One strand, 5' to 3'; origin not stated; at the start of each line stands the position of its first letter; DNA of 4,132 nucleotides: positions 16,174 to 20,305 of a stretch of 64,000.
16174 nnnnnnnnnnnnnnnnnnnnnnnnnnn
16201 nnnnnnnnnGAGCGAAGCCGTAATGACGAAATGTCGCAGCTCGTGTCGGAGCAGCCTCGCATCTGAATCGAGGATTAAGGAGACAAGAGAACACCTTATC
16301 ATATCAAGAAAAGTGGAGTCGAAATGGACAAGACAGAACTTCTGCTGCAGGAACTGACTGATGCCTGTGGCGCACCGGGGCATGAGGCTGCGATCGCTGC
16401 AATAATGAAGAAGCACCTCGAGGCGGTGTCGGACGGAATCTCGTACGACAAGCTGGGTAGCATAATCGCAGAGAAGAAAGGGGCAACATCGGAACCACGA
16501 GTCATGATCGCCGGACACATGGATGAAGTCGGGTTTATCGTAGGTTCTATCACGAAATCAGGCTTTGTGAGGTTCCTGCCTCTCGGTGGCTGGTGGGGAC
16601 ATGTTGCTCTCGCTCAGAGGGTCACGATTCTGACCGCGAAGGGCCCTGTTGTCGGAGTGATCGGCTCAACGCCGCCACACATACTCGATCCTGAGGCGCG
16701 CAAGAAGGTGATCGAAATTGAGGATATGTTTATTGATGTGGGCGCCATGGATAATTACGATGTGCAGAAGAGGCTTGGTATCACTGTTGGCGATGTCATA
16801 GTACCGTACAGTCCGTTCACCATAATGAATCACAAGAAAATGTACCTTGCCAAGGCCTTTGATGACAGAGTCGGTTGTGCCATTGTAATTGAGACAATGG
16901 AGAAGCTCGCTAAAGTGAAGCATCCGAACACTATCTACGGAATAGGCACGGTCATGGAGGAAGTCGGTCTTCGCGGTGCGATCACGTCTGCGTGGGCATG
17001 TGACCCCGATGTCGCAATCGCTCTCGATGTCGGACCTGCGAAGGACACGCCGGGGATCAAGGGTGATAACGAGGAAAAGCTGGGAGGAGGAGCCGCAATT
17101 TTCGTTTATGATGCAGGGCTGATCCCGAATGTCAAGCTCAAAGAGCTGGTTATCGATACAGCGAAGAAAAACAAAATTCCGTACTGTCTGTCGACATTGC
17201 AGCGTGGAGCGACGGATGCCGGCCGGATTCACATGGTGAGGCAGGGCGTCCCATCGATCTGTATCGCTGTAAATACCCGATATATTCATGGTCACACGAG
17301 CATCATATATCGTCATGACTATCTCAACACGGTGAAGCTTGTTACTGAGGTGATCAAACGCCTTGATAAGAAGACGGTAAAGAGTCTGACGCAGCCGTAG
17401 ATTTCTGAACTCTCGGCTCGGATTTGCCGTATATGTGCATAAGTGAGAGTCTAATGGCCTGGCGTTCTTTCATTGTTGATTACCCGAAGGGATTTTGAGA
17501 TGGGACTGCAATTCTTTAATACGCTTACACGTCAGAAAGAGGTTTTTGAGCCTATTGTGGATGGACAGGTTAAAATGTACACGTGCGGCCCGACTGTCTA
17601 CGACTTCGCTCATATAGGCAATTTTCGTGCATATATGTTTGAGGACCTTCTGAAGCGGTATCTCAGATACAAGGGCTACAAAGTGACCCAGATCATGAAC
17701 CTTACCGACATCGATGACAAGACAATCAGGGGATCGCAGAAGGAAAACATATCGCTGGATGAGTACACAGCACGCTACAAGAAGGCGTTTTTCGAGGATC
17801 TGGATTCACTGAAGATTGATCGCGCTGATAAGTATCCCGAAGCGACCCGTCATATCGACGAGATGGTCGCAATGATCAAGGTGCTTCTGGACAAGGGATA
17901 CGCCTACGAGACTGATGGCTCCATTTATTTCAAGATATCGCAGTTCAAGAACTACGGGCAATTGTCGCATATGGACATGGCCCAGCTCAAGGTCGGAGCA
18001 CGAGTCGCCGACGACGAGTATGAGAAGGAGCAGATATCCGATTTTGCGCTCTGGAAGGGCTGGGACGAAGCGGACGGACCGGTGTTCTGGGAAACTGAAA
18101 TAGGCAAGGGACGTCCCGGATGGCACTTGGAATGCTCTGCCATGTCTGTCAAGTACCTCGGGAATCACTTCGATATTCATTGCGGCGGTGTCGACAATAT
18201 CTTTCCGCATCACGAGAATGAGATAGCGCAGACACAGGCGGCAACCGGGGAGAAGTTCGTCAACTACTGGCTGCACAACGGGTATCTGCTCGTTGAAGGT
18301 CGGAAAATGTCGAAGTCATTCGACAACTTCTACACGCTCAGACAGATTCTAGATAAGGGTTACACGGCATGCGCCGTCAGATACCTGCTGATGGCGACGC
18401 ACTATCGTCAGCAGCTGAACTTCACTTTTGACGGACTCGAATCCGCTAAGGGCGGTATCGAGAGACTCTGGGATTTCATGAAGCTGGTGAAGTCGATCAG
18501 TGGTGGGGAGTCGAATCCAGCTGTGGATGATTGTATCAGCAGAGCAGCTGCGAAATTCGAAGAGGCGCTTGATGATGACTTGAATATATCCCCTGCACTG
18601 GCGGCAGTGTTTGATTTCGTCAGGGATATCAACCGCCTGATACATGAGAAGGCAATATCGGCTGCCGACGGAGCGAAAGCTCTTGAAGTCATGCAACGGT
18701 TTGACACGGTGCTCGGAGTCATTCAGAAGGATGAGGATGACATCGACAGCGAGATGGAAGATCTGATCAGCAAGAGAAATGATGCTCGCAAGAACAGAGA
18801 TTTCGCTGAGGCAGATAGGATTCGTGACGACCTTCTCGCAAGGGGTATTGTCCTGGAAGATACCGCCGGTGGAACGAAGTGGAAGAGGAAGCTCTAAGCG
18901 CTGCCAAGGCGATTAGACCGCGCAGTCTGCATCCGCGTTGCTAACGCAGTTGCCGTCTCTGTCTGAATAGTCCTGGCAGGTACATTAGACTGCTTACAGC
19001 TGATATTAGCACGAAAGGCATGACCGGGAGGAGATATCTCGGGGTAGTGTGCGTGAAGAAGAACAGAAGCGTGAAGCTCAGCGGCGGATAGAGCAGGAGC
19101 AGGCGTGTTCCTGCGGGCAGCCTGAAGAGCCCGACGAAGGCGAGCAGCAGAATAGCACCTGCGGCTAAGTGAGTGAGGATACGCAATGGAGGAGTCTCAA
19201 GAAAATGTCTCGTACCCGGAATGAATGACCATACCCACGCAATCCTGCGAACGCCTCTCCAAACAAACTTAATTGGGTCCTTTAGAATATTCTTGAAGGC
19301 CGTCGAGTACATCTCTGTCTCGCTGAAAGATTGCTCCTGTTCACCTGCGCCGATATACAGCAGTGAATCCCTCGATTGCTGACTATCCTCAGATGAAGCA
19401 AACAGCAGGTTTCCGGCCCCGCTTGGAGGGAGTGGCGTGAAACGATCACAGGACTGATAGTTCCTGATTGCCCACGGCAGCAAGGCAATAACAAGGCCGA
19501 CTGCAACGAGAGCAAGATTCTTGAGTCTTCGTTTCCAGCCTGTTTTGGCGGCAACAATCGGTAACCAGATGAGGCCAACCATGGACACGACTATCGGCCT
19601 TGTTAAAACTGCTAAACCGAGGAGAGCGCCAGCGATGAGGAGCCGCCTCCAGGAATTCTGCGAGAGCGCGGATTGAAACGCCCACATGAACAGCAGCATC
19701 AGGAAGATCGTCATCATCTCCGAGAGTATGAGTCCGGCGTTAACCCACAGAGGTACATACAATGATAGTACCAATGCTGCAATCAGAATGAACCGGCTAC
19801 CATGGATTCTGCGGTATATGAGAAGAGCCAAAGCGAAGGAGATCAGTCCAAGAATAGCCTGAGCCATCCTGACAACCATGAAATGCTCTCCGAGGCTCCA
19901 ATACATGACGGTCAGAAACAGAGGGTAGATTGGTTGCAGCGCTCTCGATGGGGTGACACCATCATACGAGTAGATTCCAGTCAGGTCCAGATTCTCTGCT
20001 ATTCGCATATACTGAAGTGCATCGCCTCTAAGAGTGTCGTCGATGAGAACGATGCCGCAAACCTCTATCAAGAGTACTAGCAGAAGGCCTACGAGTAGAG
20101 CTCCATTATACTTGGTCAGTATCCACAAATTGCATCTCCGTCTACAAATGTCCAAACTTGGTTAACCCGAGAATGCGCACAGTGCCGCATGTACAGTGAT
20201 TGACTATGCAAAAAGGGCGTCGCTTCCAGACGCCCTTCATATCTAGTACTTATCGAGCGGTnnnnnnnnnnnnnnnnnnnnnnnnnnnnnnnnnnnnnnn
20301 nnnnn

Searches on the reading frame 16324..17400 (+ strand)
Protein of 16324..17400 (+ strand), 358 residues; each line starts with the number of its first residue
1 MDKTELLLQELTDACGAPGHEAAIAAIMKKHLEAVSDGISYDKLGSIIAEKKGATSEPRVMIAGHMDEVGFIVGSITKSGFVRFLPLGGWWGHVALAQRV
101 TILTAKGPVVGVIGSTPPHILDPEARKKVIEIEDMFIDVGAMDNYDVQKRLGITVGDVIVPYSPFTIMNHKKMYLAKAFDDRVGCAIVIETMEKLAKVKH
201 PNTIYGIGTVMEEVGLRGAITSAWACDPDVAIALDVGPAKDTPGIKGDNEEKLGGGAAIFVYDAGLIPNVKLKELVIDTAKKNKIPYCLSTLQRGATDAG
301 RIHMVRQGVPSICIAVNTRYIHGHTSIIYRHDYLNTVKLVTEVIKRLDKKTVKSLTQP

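Call 61: search_protein_families(library=pfam, proteins=[window:16324-17400:+], max_evalue=0.001)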
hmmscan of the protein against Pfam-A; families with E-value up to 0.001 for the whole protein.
window:16324-17400:+ (358 aa): 3 families
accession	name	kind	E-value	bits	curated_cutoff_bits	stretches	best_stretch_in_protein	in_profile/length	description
PF05343.19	Peptidase_M42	-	1.4e-101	339.8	23.2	1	45-339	1-292/292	M42 glutamyl aminopeptidase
PF01546.33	Peptidase_M20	-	1.3e-06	29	24.6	1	158-345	17-205/206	Peptidase family M20/M25/M40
PF04389.22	Peptidase_M28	-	0.00066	19.9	21.3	0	178-220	30-74/193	Peptidase family M28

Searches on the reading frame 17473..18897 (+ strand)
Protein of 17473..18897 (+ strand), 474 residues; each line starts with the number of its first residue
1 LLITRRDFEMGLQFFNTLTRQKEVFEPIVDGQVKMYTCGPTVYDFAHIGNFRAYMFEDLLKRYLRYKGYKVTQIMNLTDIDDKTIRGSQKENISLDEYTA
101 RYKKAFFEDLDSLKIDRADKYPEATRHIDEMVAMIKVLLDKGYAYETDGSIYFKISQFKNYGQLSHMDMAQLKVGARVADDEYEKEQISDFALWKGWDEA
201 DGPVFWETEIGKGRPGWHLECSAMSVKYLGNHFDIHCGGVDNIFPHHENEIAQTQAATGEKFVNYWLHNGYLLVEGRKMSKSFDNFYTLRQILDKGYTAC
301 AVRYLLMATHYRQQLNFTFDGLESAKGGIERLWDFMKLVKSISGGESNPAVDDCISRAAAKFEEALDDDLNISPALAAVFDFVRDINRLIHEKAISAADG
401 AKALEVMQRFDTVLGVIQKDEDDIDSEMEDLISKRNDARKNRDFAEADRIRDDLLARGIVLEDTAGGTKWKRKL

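Call 61: search_protein_families(library=pfam, proteins=[window:17473-18897:+], max_evalue=0.001)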
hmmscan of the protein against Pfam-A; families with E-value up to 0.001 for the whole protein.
window:17473-18897:+ (474 aa): 6 families
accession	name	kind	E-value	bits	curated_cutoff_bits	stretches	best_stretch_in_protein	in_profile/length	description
PF01406.26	tRNA-synt_1e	-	2.2e-110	369.2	27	1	25-326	2-300/301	tRNA synthetases class I (C) catalytic domain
PF09334.17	tRNA-synt_1g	-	5.4e-14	52.2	20.1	2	45-157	13-126/391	tRNA synthetases class I (M)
PF09190.17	DALR_2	-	6.9e-12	46.2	22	1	361-418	1-57/57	DALR domain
PF23493.1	CysS_C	-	1.9e-08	34.7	23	1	422-470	2-50/51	Cysteinyl-tRNA ligase anticodon binding domain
PF00133.28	tRNA-synt_1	-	5.4e-06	25.9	22.7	1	234-317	330-413/414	tRNA synthetases class I (I, L, M and V)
PF01921.24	tRNA-synt_1f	-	0.00048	19.6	27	0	41-82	31-72/360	tRNA synthetases class I (K)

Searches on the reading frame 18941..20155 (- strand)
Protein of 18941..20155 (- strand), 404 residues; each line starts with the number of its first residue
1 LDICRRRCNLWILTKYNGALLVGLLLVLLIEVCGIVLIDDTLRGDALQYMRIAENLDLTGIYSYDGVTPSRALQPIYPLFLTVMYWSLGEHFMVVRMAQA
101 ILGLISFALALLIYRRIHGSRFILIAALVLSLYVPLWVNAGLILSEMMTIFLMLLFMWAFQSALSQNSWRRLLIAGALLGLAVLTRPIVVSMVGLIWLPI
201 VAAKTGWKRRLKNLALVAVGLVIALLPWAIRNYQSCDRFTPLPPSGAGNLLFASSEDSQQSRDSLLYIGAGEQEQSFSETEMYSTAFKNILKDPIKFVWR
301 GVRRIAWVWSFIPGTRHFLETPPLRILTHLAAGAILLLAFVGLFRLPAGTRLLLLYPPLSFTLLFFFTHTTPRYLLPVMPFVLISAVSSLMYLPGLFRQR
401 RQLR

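Call 29: search_protein_families(library=pfam, proteins=[window:18941-20155:-], max_evalue=0.001)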
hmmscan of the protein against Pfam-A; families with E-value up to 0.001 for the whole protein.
window:18941-20155:- (404 aa): 1 family
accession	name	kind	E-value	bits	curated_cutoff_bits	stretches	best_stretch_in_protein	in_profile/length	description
PF13231.12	PMT_2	-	1.8e-10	41.7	26.1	1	75-226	4-158/160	Dolichyl-phosphate-mannose-protein mannosyltransferase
